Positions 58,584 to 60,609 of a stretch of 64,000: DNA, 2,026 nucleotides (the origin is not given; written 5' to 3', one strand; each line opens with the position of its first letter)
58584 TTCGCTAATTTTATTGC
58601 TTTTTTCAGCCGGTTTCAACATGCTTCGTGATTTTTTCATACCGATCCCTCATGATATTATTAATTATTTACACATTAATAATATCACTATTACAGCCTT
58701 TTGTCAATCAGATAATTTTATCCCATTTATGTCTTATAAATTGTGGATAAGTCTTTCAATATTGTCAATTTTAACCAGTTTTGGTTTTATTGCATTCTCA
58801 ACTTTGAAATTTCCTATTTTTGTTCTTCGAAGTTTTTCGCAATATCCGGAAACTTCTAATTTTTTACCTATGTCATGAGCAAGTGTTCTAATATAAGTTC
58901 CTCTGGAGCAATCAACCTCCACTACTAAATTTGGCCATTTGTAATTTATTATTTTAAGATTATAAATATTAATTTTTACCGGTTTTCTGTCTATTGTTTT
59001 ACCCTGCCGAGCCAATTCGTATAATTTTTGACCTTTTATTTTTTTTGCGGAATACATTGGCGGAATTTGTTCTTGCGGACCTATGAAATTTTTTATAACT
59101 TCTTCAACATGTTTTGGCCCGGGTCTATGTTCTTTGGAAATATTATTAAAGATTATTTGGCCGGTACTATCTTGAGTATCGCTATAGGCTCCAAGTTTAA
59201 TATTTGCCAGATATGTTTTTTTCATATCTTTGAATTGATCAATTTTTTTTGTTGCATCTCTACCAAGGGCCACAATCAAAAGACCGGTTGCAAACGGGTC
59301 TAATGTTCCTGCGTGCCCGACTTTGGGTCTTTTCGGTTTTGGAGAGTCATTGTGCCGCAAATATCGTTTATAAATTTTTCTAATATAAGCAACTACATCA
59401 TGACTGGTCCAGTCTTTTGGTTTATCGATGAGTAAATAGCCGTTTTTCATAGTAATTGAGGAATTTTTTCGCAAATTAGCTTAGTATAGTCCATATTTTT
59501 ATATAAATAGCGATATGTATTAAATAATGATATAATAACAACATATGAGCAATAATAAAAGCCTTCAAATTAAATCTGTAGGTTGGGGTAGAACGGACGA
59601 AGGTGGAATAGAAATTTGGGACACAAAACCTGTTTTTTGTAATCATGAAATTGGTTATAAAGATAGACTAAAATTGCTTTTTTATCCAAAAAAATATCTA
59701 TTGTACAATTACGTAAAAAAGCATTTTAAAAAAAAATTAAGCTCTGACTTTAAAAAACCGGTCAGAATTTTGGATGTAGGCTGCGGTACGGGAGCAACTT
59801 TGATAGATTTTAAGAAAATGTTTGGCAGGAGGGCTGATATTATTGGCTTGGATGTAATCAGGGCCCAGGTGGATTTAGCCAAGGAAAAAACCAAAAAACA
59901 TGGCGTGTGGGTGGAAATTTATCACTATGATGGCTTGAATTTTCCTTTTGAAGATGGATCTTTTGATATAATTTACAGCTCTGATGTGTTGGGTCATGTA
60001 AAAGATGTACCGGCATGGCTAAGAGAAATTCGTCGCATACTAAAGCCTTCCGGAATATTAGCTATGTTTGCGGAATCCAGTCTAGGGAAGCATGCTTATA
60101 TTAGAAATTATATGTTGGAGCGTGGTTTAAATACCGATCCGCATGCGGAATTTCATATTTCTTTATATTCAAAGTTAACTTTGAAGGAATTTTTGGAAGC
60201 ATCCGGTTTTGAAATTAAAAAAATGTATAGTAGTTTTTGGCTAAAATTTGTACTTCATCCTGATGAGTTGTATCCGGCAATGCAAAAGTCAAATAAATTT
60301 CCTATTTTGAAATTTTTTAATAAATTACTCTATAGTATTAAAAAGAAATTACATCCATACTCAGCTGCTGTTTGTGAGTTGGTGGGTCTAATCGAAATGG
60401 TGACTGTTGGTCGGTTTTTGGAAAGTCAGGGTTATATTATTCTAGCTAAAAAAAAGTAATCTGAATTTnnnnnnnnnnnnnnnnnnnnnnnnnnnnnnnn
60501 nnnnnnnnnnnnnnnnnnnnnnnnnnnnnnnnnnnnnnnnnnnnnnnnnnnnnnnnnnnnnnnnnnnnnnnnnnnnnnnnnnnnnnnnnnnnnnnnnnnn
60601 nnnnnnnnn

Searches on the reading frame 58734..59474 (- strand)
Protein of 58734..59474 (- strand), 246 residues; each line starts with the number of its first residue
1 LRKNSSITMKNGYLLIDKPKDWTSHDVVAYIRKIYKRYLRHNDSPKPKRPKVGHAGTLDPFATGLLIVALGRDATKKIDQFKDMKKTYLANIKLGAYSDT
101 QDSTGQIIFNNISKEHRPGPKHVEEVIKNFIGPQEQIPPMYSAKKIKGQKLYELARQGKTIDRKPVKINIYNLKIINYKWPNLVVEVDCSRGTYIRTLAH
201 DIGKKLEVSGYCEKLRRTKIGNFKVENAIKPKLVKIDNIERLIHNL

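Call 11: search_protein_families(library=pfam, proteins=[window:58734-59474:-])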
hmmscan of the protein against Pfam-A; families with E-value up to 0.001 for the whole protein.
window:58734-59474:- (246 aa): 3 families
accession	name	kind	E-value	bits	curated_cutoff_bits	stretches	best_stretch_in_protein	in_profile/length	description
PF01509.24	TruB_N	-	6.2e-50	169.9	27.3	1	50-195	7-149/149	TruB family pseudouridylate synthase (N terminal domain)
PF16198.10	TruB_C_2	-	9.1e-08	32.6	29.3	1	196-229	1-34/66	tRNA pseudouridylate synthase B C-terminal domain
PF00849.27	PseudoU_synth_2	-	1.1e-07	32.6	26.8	1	13-119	2-84/152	RNA pseudouridylate synthase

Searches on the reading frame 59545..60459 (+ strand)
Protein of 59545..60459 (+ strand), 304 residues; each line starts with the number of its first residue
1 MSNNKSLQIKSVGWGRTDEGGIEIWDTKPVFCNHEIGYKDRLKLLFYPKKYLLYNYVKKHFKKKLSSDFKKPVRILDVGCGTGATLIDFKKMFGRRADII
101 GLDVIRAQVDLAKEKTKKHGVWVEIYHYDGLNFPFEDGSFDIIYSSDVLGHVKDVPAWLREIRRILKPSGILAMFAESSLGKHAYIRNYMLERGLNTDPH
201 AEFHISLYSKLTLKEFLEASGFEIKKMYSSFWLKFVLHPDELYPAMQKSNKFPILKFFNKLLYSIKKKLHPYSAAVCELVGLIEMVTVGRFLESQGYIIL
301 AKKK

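Call 11: search_protein_families(library=pfam, proteins=[window:59545-60459:+])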
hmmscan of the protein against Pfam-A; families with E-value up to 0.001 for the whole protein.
window:59545-60459:+ (304 aa): 9 families
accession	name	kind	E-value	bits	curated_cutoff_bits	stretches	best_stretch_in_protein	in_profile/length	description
PF08241.18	Methyltransf_11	-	4.3e-24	85.4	21.2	1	76-173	1-94/95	Methyltransferase domain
PF13649.12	Methyltransf_25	-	5.1e-23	82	27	1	75-170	1-97/97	Methyltransferase domain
PF13489.12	Methyltransf_23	-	7.6e-22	78.2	27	1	59-224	10-161/164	Methyltransferase domain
PF13847.12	Methyltransf_31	-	3.3e-20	72.7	27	1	71-174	3-109/145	Methyltransferase domain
PF08242.18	Methyltransf_12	-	6.6e-18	65.7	30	1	76-172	1-98/98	Methyltransferase domain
PF01209.24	Ubie_methyltran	-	2.1e-16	60.5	20.1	1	60-184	37-161/233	ubiE/COQ5 methyltransferase family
PF05175.20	MTS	-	2e-06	28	23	1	72-188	32-152/170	Methyltransferase small domain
PF01135.25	PCMT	-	3.5e-06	27.4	20.3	1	69-158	71-158/210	Protein-L-isoaspartate(D-aspartate) O-methyltransferase (PCMT)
PF02353.26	CMAS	-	1.1e-05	25.4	27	1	69-176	60-166/273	Mycolic acid cyclopropane synthetase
